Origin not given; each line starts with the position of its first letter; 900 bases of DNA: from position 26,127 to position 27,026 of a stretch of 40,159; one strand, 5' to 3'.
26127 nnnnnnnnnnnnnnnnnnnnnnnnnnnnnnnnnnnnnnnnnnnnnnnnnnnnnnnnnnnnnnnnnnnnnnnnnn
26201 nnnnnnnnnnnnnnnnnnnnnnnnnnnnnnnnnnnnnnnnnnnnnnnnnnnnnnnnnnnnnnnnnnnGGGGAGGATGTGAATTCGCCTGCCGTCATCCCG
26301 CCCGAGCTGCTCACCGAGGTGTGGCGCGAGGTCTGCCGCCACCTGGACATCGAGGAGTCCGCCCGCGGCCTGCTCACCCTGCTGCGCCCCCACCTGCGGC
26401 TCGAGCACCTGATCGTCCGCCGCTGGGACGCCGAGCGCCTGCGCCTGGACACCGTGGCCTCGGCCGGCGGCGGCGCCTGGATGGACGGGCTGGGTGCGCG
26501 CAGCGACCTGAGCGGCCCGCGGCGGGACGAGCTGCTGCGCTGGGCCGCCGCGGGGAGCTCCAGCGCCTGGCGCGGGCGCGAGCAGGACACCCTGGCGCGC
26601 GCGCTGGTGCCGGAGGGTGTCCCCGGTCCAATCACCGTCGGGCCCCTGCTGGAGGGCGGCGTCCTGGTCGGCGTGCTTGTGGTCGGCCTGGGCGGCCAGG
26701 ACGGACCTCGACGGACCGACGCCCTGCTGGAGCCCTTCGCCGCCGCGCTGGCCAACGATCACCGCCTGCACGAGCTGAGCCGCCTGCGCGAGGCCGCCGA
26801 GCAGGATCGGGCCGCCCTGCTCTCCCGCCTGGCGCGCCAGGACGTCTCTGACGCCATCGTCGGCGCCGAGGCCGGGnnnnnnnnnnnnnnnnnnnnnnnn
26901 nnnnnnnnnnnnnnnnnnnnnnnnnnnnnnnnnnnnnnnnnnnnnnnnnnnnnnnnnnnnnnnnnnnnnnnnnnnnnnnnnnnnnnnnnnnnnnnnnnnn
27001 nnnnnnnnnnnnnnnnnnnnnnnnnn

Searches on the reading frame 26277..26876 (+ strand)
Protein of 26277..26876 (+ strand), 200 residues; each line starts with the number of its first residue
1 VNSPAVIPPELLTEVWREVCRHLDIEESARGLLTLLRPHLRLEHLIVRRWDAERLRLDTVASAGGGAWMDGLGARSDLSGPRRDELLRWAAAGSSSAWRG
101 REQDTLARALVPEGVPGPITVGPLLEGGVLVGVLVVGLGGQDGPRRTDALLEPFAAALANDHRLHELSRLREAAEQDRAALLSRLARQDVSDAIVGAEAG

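Call 28: find_related_loci(query=A3, collection=genome_contigs, flank=8000)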
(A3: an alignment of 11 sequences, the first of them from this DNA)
Query A3 (200 aa) in genome_contigs; peptide patterns used: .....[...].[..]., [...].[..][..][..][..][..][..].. (x = any residue, [..] = any of these).
599 stretches matched a pattern (row limit reached: there are more); 83 encode a relative of the query (tblastn E <= 1e-3); the best 80 are kept; 80 distinct loci.
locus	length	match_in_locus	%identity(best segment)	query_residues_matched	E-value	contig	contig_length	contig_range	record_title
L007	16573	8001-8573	60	10-200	1e-62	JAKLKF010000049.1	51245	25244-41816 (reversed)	MAG: Myxococcota bacterium isolate MAG.533 MAG.533-NODE_49_length_51245_cov_6.952236, whole genome shotgun sequence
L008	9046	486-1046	54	11-200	2e-54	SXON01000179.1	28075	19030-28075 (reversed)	MAG: Proteobacteria bacterium isolate F1-120-MAGs226 F1-120__c616549, whole genome shotgun sequence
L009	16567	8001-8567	56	9-200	2e-53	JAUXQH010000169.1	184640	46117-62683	MAG: Pseudomonadota bacterium isolate C12_concoct.bin.32 C12_k141_171394, whole genome shotgun sequence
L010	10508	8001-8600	54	15-200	2e-53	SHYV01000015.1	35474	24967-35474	MAG: Myxococcales bacterium isolate Baikal-deep-G128 BACOMB-C5180, whole genome shotgun sequence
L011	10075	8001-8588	55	1-200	4e-51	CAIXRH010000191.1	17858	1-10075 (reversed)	MAG: uncultured proteobacterium isolate LJ-7-9m_bin-1278 genome assembly, contig: bin-1278:191/362, whole genome shotgun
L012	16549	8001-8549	51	15-200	4e-50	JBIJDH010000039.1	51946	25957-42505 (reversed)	MAG: Myxococcota bacterium isolate ME2006-08-22D15_3300044611_group2_bin215 Rohwer_bin1508_scaffold_328_c1, whole genome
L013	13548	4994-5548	54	11-200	6e-48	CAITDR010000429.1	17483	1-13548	MAG: uncultured proteobacterium isolate ErkenSummer_bin-5044 genome assembly, contig: bin-5044:429/711, whole genome sho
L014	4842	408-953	56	15-200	2e-47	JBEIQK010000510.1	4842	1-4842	MAG: Alphaproteobacteria bacterium isolate Sample-107-S7-bin-128 Sample_107_S7-bin_128-k141_904085, whole genome shotgun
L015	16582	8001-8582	53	11-200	1e-41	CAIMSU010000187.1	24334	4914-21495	MAG: uncultured proteobacterium isolate Umea1p3_bin-980 genome assembly, contig: bin-980:187/375, whole genome shotgun s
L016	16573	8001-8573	50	4-200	2e-41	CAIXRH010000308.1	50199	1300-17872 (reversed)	MAG: uncultured proteobacterium isolate LJ-7-9m_bin-1278 genome assembly, contig: bin-1278:308/362, whole genome shotgun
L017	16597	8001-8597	49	1-200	2e-40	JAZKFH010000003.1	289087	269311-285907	MAG: Myxococcota bacterium isolate DC_HB_02_SPN181219-bin069 DCHB02SPN_B069_0_000000000003, whole genome shotgun sequenc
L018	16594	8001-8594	44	8-200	4e-39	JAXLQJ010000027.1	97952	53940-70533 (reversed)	MAG: bacterium isolate STL-UNK1 C4.31.fa-27, whole genome shotgun sequence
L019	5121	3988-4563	48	8-200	8e-39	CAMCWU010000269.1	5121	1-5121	MAG: Klebsiella pneumoniae isolate MH-09jul19-302 genome assembly, contig: MH-09jul19-C39645, whole genome shotgun seque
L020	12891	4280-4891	46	1-200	2e-38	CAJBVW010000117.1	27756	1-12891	MAG: uncultured proteobacterium isolate Loc081215-6m_bin-0725 genome assembly, contig: bin-0725:117/611, whole genome sh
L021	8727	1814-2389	48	11-200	6e-38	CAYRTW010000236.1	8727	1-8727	MAG TPA_asm: uncultured Rickettsiales bacterium isolate SRP173033_co1_25 genome assembly, contig: NODE_19802_length_8727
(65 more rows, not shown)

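Call 40: search_solved_structures(query=A3, max_evalue=10)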
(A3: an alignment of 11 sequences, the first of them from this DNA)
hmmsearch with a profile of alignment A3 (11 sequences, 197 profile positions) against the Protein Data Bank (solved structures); distinct sequences matched with E-value up to 10: 2.
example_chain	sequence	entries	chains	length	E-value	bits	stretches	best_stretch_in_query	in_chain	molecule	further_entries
3ci6_A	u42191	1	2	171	0.063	16.4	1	5-151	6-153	Phosphoenolpyruvate-protein phosphotransferase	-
3eea_A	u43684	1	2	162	0.078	16.1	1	22-148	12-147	GAF domain/HD domain protein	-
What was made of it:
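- Tried and rejected: A PDB sequence-profile search with the N-terminal domain gave only marginal GAF hits (E about 0.06-0.08, call 40).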

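Call 41: search_protein_families(library=pfam, alignment_id=A3, max_evalue=10)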
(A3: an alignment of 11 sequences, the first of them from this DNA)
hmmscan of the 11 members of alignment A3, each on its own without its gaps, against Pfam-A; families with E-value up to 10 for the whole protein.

A. member 1, seq(200 aa): 2 families
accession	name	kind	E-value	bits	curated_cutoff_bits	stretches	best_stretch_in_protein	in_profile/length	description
PF11248.13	DUF3046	-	0.12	13.2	25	1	14-25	48-59/62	Protein of unknown function (DUF3046)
PF10211.14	Ax_dynein_light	-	0.29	11.6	26.4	1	9-34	60-85/187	Axonemal dynein light chain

B. families by the number of members that match (of 11 scanned): 9 families
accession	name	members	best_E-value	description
PF13492.12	GAF_3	5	1.3e-05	GAF domain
PF01590.32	GAF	3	0.00048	GAF domain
PF13185.12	GAF_2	2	0.0016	GAF domain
PF11248.13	DUF3046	2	0.11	Protein of unknown function (DUF3046)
PF10211.14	Ax_dynein_light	2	0.16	Axonemal dynein light chain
PF18156.6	pPIWI_RE_Y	1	0.049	pPIWI_RE three-gene island domain Y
PF17885.6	Smoa_sbd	1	0.14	Styrene monooxygenase A putative substrate binding domain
PF06684.16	AA_synth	1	0.17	Amino acid synthesis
PF17201.10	Cache_3-Cache_2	1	0.34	Cache 3/Cache 2 fusion domain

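Call 47: predict_structure(alignment_id=A3)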
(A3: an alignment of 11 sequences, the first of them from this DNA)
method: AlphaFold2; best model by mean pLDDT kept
length: 200 residues; sequences in the alignment: 11
mean_pLDDT: 89.7   pTM: 0.82
mean pLDDT of the five models: 89.7, 89.0, 88.3, 87.2, 86.2
residues with pLDDT >= 90: 141; 70-90: 52; 50-70: 4; < 50: 3
segments of 3 or more residues with pLDDT < 50: 1-3
pLDDT, mean of each block of 10 residues (from residue 1): 68 95 93 92 93 95 84 87 94 91 90 90 95 89 88 96 94 96 88 74
secondary structure, 60 per line:
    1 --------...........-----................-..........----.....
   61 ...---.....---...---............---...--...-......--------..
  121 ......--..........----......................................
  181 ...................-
elements in order: H9-19 H25-40 E42-51 E56-63 H67-71 E75-77 H81-92 E96-98 H105-110 E119-126 E129-138 H143-199

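Call 53: fold_search(model_id=the predicted structure, library=pdb)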
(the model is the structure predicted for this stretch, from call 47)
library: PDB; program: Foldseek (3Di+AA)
matches with E <= 10: 1043; with E <= 0.001: 313
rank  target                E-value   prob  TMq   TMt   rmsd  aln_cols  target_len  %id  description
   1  6ob8_A                1.3e-07  1.00  0.51  0.36   5.2       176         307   18  Crystal structure of a dual sensor histidine kinase in green light illuminated state (released 2019-09-18)
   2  6ptq_A                1.5e-07  1.00  0.46  0.23   7.7       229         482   22  Dark, Room Temperature, PCM Myxobacterial Phytochrome, P2, Wild Type (released 2019-10-09)
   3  6oap_A                3.1e-07  1.00  0.50  0.35   5.3       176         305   17  Crystal structure of a dual sensor histidine kinase in the green-light absorbing Pg state (released 2019-09-18)
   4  3ci6_B                5.2e-07  1.00  0.55  0.64   4.4       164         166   14  Crystal structure of the GAF domain from Acinetobacter phosphoenolpyruvate-protein phosphotransferase (released 2008-05-13)
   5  5w10_D                6.2e-07  1.00  0.50  0.57   5.4       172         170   13  Lcd1 GAF domain in complex with cAMP ligand (released 2017-06-28)
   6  5i5l                  6.6e-07  1.00  0.48  0.23   8.0       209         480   14  The photosensory module (PAS-GAF-PHY) of the bacterial phytochrome Agp1 (AtBphP1) in the Pr form, chromophore modelled w (released 2016-08-03)
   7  6pu2_A                7.9e-07  1.00  0.48  0.24   7.6       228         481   21  Dark, Mutant H275T , 100K, PCM Myxobacterial Phytochrome, P2 (released 2019-10-09)
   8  6oaq_A                8.4e-07  1.00  0.48  0.34   5.5       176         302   18  Crystal structure of a dual sensor histidine kinase in BeF3- bound state (released 2019-09-18)
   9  6oaq_B                8.9e-07  1.00  0.52  0.37   4.5       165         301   18  Crystal structure of a dual sensor histidine kinase in BeF3- bound state (released 2019-09-18)
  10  5w10_C                8.9e-07  1.00  0.50  0.57   5.5       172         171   13  Lcd1 GAF domain in complex with cAMP ligand (released 2017-06-28)
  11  5hsq                  8.9e-07  1.00  0.48  0.23   7.1       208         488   14  The surface engineered photosensory module (PAS-GAF-PHY) of the bacterial phytochrome Agp1 (AtBphP1) in the Pr form, chr (released 2016-08-03)
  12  6ptx_A                1.1e-06  1.00  0.48  0.24   9.0       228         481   21  Dark, 100K, PCM Myxobacterial Phytochrome, P2, Wild Type, (released 2019-10-09)
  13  8w26                  1.2e-06  1.00  0.56  0.32   6.3       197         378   18  X-ray crystal structure of the GAF-PHY domains of SyB-Cph1 (released 2024-05-22)
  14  6ob8_B                1.3e-06  1.00  0.48  0.34   6.0       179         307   17  Crystal structure of a dual sensor histidine kinase in green light illuminated state (released 2019-09-18)
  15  9euy_A                1.9e-06  1.00  0.55  0.26   7.4       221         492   13  Cryo-EM structure of the full-length Pseudomonas aeruginosa bacteriophytochrome in its Pfr state (released 2024-09-04)
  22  4g3v_A                3.5e-06  1.00  0.47  0.56   6.3       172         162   13  Crystal structure of A. Aeolicus nlh2 gaf domain in an inactive state (released 2013-05-29)
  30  3k2n_A                5.6e-06  1.00  0.57  0.63   4.9       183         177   15  The crystal structure of sigma-54-dependent transcriptional regulator domain from Chlorobium Tepidum TLS (released 2010-01-19)
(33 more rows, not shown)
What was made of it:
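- On Bacterial enhancer-binding protein (NtrC/NifA superfamily): GAF fold: GAF_3 hits in 5/11 relatives (call 41), AF2 pLDDT 89.7 (call 47), Foldseek hits to GAF domains at E about 1e-7 (call 53).
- The N-terminus is a GAF fold: 5 of 11 family members hit GAF_3 (call 41), the AF2 model has pLDDT 89.7 (call 47), and Foldseek's top hits are GAF domains, including those of the sigma-54 activators 4g3v and 3k2n (call 53).
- Tried and rejected: The fold search was needed to settle GAF (call 53).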

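Call 67: search_protein_representatives(alignment_id=A3)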
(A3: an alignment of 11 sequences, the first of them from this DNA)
Query: 11 sequences, 197 profile positions. Proteins with E-value up to 0.001 (for the whole library): 1155; up to 1e-10: 464; up to 1e-30: 71. The best 150 are listed.
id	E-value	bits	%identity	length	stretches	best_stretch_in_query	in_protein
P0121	2.9e-56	206.8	-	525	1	6-197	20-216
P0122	1.5e-54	201.2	-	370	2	7-126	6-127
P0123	7.1e-53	195.8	-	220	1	7-197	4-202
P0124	1.0e-52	195.3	-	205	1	4-193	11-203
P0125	3.3e-52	193.6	-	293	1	9-197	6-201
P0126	5.8e-51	189.5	-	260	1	10-197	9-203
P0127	3.7e-50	186.9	-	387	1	9-197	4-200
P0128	1.4e-49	185.0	-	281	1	56-197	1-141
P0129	2.0e-49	184.5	-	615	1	6-197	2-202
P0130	4.5e-48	180.1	-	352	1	9-197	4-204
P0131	5.5e-48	179.8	-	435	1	9-197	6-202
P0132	1.5e-47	178.4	-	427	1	7-197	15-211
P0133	4.4e-47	176.8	-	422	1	4-197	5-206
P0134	1.6e-46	175.0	-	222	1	7-197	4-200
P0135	1.7e-46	174.9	-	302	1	6-197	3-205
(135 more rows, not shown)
